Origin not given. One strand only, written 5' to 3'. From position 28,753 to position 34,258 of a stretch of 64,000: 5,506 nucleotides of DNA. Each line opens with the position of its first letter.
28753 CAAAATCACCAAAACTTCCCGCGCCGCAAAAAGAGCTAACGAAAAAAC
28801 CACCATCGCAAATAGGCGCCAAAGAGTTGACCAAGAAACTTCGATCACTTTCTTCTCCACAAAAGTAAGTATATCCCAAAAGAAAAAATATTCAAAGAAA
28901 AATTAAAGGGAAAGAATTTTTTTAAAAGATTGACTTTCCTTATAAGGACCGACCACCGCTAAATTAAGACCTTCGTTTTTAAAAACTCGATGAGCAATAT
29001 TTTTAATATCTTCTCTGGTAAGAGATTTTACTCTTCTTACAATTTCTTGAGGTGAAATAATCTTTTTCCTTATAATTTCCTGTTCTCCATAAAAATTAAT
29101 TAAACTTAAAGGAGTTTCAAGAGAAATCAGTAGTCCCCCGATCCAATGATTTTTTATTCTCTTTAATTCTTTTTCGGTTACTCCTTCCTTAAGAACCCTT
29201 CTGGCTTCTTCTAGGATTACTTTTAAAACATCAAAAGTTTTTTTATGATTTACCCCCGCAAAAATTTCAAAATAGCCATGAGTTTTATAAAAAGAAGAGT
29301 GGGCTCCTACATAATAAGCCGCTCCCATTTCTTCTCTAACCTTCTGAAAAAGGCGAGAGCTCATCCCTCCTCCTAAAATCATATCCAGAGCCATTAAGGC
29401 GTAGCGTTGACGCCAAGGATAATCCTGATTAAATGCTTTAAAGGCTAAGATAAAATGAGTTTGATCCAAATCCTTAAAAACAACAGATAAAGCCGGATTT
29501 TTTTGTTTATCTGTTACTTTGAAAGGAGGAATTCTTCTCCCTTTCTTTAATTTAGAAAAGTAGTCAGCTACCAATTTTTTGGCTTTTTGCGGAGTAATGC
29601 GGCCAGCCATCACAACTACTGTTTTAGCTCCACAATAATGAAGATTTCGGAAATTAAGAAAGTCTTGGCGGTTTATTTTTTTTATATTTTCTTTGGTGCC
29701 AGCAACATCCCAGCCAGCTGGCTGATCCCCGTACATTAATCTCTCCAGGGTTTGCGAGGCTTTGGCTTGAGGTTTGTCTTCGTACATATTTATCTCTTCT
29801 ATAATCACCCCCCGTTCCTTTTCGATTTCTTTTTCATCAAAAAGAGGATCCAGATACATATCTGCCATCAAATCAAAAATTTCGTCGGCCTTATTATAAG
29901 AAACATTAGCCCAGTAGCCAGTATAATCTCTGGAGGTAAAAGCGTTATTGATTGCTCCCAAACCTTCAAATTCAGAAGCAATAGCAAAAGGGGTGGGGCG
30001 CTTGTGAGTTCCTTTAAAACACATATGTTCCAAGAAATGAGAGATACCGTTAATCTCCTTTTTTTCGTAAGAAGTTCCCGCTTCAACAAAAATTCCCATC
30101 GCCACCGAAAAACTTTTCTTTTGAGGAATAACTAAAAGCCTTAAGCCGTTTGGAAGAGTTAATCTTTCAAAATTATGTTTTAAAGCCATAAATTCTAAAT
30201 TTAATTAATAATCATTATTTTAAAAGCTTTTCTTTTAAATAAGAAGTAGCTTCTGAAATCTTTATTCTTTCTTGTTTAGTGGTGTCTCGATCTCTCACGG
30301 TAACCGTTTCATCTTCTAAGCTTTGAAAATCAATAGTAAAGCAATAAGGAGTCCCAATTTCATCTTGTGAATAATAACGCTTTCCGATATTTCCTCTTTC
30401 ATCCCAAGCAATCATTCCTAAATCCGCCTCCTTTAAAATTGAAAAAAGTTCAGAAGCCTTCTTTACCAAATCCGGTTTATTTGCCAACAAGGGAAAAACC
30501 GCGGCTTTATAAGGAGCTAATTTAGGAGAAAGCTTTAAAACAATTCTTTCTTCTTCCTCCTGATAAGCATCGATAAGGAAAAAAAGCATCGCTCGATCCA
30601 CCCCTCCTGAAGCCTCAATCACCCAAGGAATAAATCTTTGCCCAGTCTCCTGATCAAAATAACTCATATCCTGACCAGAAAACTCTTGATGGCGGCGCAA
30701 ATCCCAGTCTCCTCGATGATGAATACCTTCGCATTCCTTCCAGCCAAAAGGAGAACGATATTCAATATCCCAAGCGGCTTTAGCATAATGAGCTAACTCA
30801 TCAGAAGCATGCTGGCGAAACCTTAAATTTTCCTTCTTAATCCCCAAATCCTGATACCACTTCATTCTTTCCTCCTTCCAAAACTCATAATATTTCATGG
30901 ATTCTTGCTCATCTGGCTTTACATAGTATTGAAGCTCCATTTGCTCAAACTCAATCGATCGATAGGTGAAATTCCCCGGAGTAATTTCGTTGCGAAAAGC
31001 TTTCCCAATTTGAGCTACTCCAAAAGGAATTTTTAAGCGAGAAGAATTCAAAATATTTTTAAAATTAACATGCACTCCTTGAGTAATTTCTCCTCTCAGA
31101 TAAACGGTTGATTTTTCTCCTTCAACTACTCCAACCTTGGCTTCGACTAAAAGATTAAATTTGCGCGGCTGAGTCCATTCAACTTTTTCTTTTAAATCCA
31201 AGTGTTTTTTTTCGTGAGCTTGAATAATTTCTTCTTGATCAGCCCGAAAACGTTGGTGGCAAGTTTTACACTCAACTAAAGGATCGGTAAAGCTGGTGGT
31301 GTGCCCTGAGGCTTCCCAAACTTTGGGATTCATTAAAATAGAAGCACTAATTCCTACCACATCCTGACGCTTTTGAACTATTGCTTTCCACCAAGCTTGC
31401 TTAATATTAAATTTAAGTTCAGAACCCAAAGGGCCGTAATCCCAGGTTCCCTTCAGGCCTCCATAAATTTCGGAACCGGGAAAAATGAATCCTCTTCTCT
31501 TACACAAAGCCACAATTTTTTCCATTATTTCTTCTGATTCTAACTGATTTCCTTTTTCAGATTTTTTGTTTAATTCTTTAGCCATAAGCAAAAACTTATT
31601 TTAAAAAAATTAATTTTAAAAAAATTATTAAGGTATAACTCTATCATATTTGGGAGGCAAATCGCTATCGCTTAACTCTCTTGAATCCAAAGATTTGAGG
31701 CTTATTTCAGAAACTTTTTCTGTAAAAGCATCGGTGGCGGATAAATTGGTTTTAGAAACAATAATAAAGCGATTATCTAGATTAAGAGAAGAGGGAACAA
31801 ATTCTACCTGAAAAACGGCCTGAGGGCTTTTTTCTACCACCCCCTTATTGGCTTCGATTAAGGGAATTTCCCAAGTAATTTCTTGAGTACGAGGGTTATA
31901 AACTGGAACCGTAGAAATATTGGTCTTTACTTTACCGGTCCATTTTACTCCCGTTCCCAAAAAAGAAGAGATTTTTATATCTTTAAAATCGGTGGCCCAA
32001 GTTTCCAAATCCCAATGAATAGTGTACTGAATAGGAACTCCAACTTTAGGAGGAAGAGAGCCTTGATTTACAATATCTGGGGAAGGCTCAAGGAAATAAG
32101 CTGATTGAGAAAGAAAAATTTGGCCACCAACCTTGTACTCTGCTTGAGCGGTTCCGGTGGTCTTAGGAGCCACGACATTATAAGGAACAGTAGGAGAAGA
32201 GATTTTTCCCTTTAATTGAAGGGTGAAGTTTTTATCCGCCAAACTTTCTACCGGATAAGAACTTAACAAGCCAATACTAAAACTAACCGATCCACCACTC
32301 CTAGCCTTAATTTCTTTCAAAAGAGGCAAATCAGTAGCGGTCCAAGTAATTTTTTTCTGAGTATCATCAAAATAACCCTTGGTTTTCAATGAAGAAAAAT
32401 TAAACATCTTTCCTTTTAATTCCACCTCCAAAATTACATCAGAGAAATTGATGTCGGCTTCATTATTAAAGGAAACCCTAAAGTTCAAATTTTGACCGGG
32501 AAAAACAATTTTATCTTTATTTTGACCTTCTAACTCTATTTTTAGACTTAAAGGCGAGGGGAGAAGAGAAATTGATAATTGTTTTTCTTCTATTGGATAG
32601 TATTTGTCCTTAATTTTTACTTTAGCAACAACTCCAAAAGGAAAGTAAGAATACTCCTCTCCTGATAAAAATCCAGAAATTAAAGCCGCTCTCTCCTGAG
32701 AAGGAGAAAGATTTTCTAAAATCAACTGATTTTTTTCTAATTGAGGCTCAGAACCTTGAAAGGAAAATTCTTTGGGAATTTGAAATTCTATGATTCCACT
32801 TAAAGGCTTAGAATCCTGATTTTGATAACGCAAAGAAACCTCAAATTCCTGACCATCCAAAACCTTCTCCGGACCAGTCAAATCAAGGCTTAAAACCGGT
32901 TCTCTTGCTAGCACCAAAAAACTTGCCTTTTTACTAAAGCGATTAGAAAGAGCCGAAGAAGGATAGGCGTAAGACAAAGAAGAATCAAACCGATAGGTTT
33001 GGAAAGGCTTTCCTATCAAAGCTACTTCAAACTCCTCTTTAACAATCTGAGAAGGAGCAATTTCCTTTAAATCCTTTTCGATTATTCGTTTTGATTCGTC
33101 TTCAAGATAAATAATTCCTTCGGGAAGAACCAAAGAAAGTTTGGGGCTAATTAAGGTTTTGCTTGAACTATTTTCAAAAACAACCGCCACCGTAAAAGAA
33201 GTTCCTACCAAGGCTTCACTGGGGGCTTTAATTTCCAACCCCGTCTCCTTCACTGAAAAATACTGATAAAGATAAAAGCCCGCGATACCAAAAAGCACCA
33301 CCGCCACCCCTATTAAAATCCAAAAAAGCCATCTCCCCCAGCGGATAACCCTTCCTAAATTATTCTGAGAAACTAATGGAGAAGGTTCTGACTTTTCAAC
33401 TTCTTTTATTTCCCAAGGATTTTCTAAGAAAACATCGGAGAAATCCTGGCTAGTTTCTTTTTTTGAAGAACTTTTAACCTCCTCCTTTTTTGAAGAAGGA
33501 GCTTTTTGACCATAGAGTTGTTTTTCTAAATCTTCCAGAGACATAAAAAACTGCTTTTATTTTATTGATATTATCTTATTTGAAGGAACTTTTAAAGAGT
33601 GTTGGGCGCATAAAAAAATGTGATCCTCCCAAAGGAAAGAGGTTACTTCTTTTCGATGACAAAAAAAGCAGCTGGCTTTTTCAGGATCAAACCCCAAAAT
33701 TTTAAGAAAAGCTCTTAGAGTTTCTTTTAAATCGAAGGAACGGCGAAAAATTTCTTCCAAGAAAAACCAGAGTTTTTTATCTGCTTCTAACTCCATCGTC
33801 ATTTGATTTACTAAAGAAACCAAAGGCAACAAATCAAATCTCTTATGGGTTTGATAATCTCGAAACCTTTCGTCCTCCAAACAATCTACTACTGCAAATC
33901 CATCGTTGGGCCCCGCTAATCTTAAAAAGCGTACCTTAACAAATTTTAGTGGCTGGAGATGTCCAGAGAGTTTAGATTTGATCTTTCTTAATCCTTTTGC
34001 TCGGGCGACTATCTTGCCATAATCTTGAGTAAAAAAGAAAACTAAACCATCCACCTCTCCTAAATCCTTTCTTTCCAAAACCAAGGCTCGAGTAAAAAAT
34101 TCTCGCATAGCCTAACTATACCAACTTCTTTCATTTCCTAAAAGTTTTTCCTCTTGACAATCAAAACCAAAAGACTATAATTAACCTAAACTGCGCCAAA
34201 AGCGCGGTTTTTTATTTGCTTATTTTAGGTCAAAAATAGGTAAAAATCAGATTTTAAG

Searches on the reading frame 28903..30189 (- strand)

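Call 53: search_protein_families(library=pfam, proteins=[window:28903-30189:-], max_evalue=0.01)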
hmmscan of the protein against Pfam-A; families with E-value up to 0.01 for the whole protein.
window:28903-30189:- (428 aa): 2 families
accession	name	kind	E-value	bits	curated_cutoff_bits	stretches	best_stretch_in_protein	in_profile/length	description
PF05193.26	Peptidase_M16_C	-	1.1e-39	136.6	23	1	171-347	1-179/181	Peptidase M16 inactive domain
PF00675.25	Peptidase_M16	-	6.6e-37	127.1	22.3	1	25-165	9-148/149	Insulinase (Peptidase family M16)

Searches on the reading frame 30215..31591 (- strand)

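Call 18: search_protein_families(library=pfam, proteins=[window:30215-31591:-])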
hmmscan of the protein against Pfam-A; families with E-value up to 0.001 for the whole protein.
window:30215-31591:- (458 aa): 2 families
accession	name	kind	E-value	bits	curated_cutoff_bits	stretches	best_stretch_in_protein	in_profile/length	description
PF03129.25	HGTP_anticodon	-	1.6e-20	73.5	21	1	362-455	1-94/94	Anticodon binding domain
PF00587.30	tRNA-synt_2b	-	6.5e-08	33.3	29.3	1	160-337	8-174/179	tRNA synthetase class II core domain (G, H, P, S and T)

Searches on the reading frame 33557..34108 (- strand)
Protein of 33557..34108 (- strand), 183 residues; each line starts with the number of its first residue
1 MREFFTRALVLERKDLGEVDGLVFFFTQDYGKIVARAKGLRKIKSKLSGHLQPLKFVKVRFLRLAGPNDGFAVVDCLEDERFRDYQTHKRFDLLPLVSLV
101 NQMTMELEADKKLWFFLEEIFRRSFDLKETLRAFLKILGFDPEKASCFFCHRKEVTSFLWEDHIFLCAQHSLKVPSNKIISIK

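Call 18: search_protein_families(library=pfam, proteins=[window:33557-34108:-])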
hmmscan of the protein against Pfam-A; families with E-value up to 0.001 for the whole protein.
window:33557-34108:- (183 aa): 1 family
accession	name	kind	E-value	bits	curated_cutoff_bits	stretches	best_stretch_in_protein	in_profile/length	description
PF11967.14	RecO_N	-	2.6e-13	50.3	27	1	1-61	1-61/80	Recombination protein O N terminal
